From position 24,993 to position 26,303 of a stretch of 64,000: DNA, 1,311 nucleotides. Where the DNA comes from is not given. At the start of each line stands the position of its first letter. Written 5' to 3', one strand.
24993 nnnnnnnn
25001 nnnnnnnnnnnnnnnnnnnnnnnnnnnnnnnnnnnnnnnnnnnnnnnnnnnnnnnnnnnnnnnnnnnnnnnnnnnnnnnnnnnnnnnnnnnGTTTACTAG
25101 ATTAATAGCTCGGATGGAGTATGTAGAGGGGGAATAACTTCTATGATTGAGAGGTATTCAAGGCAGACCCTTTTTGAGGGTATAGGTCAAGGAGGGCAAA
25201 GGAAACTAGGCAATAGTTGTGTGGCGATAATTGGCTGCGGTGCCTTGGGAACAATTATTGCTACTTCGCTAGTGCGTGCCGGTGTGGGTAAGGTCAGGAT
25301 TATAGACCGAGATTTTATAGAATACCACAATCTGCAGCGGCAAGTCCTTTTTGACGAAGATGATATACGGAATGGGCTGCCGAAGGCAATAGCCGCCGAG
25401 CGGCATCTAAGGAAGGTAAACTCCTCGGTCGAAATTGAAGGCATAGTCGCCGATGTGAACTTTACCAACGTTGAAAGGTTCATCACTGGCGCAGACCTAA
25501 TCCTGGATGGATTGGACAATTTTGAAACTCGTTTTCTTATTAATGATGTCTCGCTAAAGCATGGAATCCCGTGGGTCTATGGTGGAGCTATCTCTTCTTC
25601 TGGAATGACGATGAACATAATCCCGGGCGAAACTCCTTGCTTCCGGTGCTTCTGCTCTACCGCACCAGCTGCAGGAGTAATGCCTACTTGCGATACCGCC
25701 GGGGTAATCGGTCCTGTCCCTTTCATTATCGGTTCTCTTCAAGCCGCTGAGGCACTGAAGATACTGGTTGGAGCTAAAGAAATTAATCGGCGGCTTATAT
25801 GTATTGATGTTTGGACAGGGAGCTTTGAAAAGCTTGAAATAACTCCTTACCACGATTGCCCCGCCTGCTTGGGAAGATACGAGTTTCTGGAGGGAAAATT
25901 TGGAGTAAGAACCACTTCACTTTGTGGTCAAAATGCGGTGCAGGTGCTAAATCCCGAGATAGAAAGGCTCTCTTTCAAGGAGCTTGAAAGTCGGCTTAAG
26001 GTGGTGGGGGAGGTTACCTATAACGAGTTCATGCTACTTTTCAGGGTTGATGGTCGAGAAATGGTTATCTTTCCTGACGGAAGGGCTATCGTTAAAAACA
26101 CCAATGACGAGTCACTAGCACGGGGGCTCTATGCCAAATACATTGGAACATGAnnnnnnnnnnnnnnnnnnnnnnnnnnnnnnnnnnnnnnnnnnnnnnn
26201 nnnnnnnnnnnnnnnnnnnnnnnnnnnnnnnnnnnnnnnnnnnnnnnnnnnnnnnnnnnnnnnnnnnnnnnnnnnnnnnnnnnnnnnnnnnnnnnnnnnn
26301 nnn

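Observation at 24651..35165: Sulfur-trafficking super-cluster: Rrf2 + E1-like + two desulfurases + CysK/CysE + transsulfuration + ThrC-like + NIL + IscU + Thi4 + GG-carrier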

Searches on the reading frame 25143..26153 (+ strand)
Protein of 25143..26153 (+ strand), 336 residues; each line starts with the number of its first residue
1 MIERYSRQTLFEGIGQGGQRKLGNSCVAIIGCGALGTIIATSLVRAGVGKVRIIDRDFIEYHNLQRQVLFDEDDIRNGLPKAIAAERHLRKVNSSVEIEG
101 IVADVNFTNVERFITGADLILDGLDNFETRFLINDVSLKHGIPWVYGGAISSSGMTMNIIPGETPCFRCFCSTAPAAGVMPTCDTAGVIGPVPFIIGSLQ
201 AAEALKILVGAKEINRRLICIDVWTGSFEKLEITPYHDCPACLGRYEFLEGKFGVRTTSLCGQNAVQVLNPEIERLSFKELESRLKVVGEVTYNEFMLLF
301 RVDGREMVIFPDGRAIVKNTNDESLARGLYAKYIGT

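Call 3: search_protein_families(library=pfam, proteins=[window:25143-26153:+], max_evalue=0.01)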
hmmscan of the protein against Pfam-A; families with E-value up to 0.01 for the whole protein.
window:25143-26153:+ (336 aa): 3 families
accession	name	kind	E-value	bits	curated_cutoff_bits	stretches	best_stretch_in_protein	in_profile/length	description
PF00899.27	ThiF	-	1.5e-73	247.4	28.1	1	5-240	1-237/238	ThiF family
PF02558.23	ApbA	-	0.0011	19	22.2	1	27-67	1-39/150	Ketopantoate reductase PanE/ApbA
PF01488.26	Shikimate_DH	-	0.0039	17.7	24.3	1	22-68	10-56/138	Shikimate / quinate 5-dehydrogenase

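Call 6: search_protein_families(library=ncbifam, proteins=[window:25143-26153:+], max_evalue=0.00001)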
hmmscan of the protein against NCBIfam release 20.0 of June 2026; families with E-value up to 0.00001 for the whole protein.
window:25143-26153:+ (336 aa): 20 families
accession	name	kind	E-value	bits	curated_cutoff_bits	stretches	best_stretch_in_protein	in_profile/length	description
NF009123.0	PRK12475.1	subfamily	4.7e-111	371.3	510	1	1-335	1-338/338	MoeB/ThiF family adenylyltransferase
TIGR02356.1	adenyl_thiF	equivalog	8e-71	237.6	275.25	1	4-208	1-203/203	thiazole biosynthesis adenylyltransferase ThiF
NF006444.0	PRK08762.1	equivalog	2.1e-65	220.8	449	1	3-244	126-369/387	molybdopterin-synthase adenylyltransferase MoeB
NF047750.1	SAMPActivE1UbaA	equivalog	3.4e-56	190.6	450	1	2-242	10-248/270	SAMP-activating enzyme E1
NF004281.0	PRK05690.1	subfamily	7.3e-52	176.1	266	1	2-242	10-248/250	molybdopterin-synthase adenylyltransferase MoeB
NF006204.0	PRK08328.1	equivalog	1.2e-43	149.4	339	1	2-233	7-231/231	hypothetical protein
NF005646.0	PRK07411.1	equivalog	7.8e-43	147.1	633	1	2-242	16-255/390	molybdopterin-synthase adenylyltransferase MoeB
NF005902.0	PRK07878.1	equivalog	1.5e-41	142.6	647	1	2-239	20-260/392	adenylyltransferase/sulfurtransferase MoeZ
TIGR02355.1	moeB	equivalog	4.5e-41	140.8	376.55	1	3-242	3-240/240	molybdopterin-synthase adenylyltransferase MoeB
NF004111.0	PRK05600.1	equivalog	2.9e-38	131.9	437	1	4-233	21-252/371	ThiF family adenylyltransferase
NF006395.0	PRK08644.1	equivalog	8.2e-26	91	159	1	8-141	14-146/215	sulfur carrier protein ThiS adenylyltransferase ThiF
TIGR02354.1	thiF_fam2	equivalog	1.8e-20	73.7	152.2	1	20-137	17-131/200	thiamine biosynthesis protein ThiF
NF006077.0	PRK08223.1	equivalog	3.1e-20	72.3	266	1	16-161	20-165/296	hypothetical protein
NF058523.1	6A-MBL_cap2_3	equivalog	3e-18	65.7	320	1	24-122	298-397/665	anti-phage 6A-MBL system cap2_3 protein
NF011424.0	PRK14851.1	subfamily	7e-15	54.1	1170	1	15-153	34-172/679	hypothetical protein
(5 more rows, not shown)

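Call 23: search_solved_structures(query=window:25143-26153:+, max_evalue=1e-10, show_alignments=1)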
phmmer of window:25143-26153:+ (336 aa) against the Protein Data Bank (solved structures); distinct sequences matched with E-value up to 1e-10: 37.
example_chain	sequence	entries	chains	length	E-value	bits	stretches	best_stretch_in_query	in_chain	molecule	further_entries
1zud_1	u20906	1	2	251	2.2e-35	125.7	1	4-244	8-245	Adenylyltransferase thiF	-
1zfn_A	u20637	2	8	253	2.2e-35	125.6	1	4-244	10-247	Adenylyltransferase thiF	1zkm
6yub_B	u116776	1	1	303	1.3e-32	116.5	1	2-269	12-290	Adenylyltransferase and sulfurtransferase uba4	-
6yub_A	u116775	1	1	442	4.4e-32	114.8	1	2-269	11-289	Adenylyltransferase and sulfurtransferase uba4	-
1jw9_B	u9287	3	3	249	2.8e-31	112.2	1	4-242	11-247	MOLYBDOPTERIN BIOSYNTHESIS MOEB PROTEIN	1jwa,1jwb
6yuc_D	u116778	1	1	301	5.6e-31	111.2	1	2-269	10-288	Adenylyltransferase and sulfurtransferase uba4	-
6z6s_DDD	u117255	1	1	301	5.6e-31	111.2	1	2-269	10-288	Adenylyltransferase and sulfurtransferase uba4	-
9ykv_A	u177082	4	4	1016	7.4e-20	74.6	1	14-169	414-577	Ubiquitin-like modifier-activating enzyme 6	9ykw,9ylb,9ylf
9xgb_A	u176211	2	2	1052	8.3e-20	74.4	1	14-169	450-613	Ubiquitin-like modifier-activating enzyme 6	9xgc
7sol_A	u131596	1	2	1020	1.3e-19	73.9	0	14-168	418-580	Ubiquitin-like modifier-activating enzyme 6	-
7pvn_A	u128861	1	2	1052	1.4e-19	73.7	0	14-168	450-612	Ubiquitin-like modifier-activating enzyme 6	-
9qgw_B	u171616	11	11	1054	1.4e-19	73.7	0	14-168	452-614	Ubiquitin-like modifier-activating enzyme 6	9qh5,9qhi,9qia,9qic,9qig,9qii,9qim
7pyv_A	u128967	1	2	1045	1.7e-19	73.4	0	14-168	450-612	Ubiquitin-like modifier-activating enzyme 6,Ubiquitin-like modifier-activating enzyme 1,Ub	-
6h78_A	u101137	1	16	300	4.1e-19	72.2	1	18-188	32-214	Ubiquitin-like modifier-activating enzyme 5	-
6h77_A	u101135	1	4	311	4.6e-19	72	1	18-189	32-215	Ubiquitin-like modifier-activating enzyme 5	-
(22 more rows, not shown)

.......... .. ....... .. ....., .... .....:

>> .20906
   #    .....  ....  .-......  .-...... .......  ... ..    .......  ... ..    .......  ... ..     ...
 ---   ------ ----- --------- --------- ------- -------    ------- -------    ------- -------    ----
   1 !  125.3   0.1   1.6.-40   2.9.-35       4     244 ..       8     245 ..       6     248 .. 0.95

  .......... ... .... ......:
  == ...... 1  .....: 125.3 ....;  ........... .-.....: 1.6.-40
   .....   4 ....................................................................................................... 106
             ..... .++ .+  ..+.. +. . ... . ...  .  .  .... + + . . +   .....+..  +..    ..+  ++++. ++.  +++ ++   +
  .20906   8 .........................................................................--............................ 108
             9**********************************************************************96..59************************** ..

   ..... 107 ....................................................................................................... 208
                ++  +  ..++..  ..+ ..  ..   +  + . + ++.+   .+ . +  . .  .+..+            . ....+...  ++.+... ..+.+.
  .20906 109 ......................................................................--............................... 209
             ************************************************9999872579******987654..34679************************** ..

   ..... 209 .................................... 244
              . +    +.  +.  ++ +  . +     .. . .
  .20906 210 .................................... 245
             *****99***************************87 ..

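Call 62: find_homologous_proteins(query=window:25143-26153:+, max_evalue=1e-10)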
Query window:25143-26153:+ (336 aa): 8000 proteins with E <= 1e-10 among 8000 candidates; the best 120 are listed.
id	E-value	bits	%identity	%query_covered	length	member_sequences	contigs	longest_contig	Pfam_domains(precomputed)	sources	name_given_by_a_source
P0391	2.7e-210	715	94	100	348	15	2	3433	PF00899.28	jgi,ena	-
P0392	8.4e-205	697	93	100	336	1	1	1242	PF00899.28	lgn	-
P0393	1.0e-203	694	92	100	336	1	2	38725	PF00899.28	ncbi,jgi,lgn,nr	ncbi:MAG: thiazole biosynthesis adenylyltransferase ThiF [Dehalococcoidia bacterium]|nr:MAG: thiazol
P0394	7.9e-203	691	91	100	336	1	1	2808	PF00899.28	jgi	-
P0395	2.4e-200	683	90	100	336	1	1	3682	PF00899.28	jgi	-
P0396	1.2e-195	667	88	100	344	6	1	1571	PF00899.28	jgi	-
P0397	2.2e-192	657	87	100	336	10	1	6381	PF00899.28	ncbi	-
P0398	8.2e-191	651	84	100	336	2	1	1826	PF00899.28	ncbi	-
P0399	1.0e-190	651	87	100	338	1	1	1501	PF00899.28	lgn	-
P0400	1.9e-190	650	85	100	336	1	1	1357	PF00899.28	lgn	-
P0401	7.9e-190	648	85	100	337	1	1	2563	PF00899.28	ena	-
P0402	6.4e-189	645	85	100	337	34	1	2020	PF00899.28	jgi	-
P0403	7.8e-188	642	84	100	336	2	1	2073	PF00899.28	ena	-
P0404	1.1e-187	641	82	100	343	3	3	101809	PF00899.28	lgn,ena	-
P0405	2.3e-187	640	83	100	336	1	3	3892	PF00899.28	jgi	-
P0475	3.3e-171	587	77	100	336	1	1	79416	PF00899.28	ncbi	ncbi:ThiF family adenylyltransferase [Chloroflexota bacterium]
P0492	1.8e-170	585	76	100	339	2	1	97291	PF00899.28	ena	-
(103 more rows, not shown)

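Call 63: find_encoding_contigs(protein=P0404, flank=10000, max_places=2)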
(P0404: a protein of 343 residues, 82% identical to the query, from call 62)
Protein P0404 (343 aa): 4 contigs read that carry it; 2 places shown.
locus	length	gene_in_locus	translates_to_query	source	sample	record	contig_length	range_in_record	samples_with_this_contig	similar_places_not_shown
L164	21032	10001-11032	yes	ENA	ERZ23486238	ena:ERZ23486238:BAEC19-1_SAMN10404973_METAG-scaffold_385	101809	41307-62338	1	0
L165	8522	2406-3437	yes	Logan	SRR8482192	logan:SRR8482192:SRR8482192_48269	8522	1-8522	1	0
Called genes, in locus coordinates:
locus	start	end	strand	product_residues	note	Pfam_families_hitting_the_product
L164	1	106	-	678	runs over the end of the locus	PF13187:Fer4_9 (faint), PF13247:Fer4_11 (weak), PF14691:Fer4_20, PF07992:Pyr_redox_2, PF13450:NAD_binding_8, PF13738:Pyr_redox_3 (weak), PF14691:Fer4_20, PF13247:Fer4_11, +3 more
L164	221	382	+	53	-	-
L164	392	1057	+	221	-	PF00072:Response_reg, PF00486:Trans_reg_C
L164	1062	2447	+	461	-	PF00672:HAMP, PF00512:HisKA, PF02518:HATPase_c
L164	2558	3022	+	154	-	PF13180:PDZ_2, PF00595:PDZ (weak), PF17820:PDZ_6 (weak)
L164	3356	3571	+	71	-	-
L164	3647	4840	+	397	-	PF12704:MacB_PCD, PF02687:FtsX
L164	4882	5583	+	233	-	PF00005:ABC_tran, PF02463:SMC_N (faint), PF13304:AAA_21 (faint)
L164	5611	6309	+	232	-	-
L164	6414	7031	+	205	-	PF10080:FtrD-like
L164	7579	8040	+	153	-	-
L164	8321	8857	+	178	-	PF00581:Rhodanese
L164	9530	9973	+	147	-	PF02082:Rrf2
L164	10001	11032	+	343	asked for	PF00899:ThiF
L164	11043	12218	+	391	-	PF00266:Aminotran_5, PF01041:DegT_DnrJ_EryC1, PF01212:Beta_elim_lyase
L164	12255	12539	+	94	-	PF02597:ThiS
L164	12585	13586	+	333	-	PF00291:PALP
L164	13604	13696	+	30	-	-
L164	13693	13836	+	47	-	-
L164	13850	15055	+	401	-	PF01837:HcyBio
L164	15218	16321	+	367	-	PF00266:Aminotran_5, PF01212:Beta_elim_lyase (weak), PF01041:DegT_DnrJ_EryC1 (weak)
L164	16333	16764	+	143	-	PF01592:NifU_N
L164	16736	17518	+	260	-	PF01946:Thi4, PF00890:FAD_binding_2 (weak), PF01266:DAO (weak), PF01494:FAD_binding_3 (weak), PF03486:HI0933_like, PF12831:FAD_oxidored, PF13450:NAD_binding_8 (weak)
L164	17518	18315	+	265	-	PF20565:DUF6775, PF22529:DUF7001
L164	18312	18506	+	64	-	PF02597:ThiS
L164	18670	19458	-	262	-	PF23441:SDR (weak), PF00106:adh_short, PF08659:KR, PF13561:adh_short_C2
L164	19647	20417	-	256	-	PF00106:adh_short, PF08659:KR, PF13561:adh_short_C2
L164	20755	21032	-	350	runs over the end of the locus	PF01137:RTC, PF05189:RTC_insert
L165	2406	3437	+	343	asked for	PF00899:ThiF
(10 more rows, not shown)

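Call 64: find_encoding_contigs(protein=P0475, flank=10000, max_places=2)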
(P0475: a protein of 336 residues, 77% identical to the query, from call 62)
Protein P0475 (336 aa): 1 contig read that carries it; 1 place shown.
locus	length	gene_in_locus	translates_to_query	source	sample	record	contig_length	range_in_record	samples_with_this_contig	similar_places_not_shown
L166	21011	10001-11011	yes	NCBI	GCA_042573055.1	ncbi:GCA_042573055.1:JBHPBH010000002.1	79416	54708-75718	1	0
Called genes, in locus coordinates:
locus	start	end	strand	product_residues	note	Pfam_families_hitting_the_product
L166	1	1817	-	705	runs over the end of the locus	PF04879:Molybdop_Fe4S4, PF00384:Molybdopterin, PF01568:Molydop_binding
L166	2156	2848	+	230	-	PF02965:Met_synt_B12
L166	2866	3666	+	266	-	PF00378:ECH_1, PF16113:ECH_2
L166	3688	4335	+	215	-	PF02607:B12-binding_2, PF02310:B12-binding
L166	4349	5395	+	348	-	PF01208:URO-D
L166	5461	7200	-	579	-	PF01642:MM_CoA_mutase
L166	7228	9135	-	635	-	PF04055:Radical_SAM, PF17820:PDZ_6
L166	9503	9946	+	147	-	PF02082:Rrf2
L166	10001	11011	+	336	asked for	PF00899:ThiF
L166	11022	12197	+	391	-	PF00266:Aminotran_5, PF00155:Aminotran_1_2, PF01041:DegT_DnrJ_EryC1, PF01053:Cys_Met_Meta_PP (weak), PF01212:Beta_elim_lyase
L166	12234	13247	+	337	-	PF00291:PALP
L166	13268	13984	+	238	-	PF25087:GMPPB_C (weak), PF00132:Hexapep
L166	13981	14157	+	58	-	-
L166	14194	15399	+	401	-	PF01837:HcyBio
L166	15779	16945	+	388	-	PF00266:Aminotran_5, PF01212:Beta_elim_lyase (weak), PF01041:DegT_DnrJ_EryC1 (weak)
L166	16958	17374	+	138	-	PF01592:NifU_N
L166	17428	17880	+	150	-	PF00571:CBS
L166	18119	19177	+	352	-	PF00586:AIRS, PF02769:AIRS_C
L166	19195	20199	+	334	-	PF03773:ArsP_1, PF04945:YHS, PF24273:TRASH_HVO_1752_C (faint)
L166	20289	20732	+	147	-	PF03473:MOSC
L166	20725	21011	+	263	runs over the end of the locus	PF02634:FdhD-NarQ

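Call 65: find_encoding_contigs(protein=P0492, flank=10000, max_places=2)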
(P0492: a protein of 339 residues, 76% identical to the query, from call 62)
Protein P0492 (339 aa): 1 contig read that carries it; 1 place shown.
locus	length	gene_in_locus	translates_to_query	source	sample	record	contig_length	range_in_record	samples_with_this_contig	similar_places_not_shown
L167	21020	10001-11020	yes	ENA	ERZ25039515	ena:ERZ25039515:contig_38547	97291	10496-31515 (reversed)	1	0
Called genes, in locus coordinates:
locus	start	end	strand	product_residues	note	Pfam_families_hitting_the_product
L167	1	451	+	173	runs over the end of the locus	PF00333:Ribosomal_S5, PF03719:Ribosomal_S5_C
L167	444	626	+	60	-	PF00327:Ribosomal_L30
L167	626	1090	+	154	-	PF00828:Ribosomal_L27A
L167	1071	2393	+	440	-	PF00344:SecY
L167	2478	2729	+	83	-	PF00406:ADK, PF13207:AAA_17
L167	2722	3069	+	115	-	PF00406:ADK, PF05191:ADK_lid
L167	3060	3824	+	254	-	PF00557:Peptidase_M24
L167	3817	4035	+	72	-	PF01176:eIF-1a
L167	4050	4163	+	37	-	PF00444:Ribosomal_L36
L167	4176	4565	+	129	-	PF00416:Ribosomal_S13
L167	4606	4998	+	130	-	PF00411:Ribosomal_S11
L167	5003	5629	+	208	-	PF00163:Ribosomal_S4, PF01479:S4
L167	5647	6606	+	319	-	PF01193:RNA_pol_L, PF01000:RNA_pol_A_bac, PF03118:RNA_pol_A_CTD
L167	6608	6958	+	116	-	PF01196:Ribosomal_L17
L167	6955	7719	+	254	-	PF01416:PseudoU_synth_1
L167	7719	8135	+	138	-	PF00572:Ribosomal_L13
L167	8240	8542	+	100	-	PF00380:Ribosomal_S9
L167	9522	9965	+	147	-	PF02082:Rrf2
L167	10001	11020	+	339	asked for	PF00899:ThiF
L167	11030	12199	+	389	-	PF00266:Aminotran_5, PF00155:Aminotran_1_2, PF01053:Cys_Met_Meta_PP (weak), PF01041:DegT_DnrJ_EryC1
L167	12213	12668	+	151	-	-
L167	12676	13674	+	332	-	PF00291:PALP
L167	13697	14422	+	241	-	PF25087:GMPPB_C (faint), PF00132:Hexapep (weak)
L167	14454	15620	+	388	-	PF00266:Aminotran_5, PF01041:DegT_DnrJ_EryC1 (weak), PF01212:Beta_elim_lyase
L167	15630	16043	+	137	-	PF01592:NifU_N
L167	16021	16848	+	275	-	PF00586:AIRS, PF02769:AIRS_C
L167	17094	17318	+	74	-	-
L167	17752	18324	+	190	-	PF02634:FdhD-NarQ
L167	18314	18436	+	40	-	-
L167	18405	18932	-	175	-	PF25084:LbH_EIF2B (faint), PF00132:Hexapep (weak), PF21711:DCTN5, PF25087:GMPPB_C (faint), PF00132:Hexapep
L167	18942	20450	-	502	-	PF00474:SSF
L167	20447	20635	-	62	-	-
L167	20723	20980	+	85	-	-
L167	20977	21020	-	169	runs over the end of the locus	PF08534:Redoxin, PF00578:AhpC-TSA, PF00085:Thioredoxin (weak), PF13098:Thioredoxin_2, PF13905:Thioredoxin_8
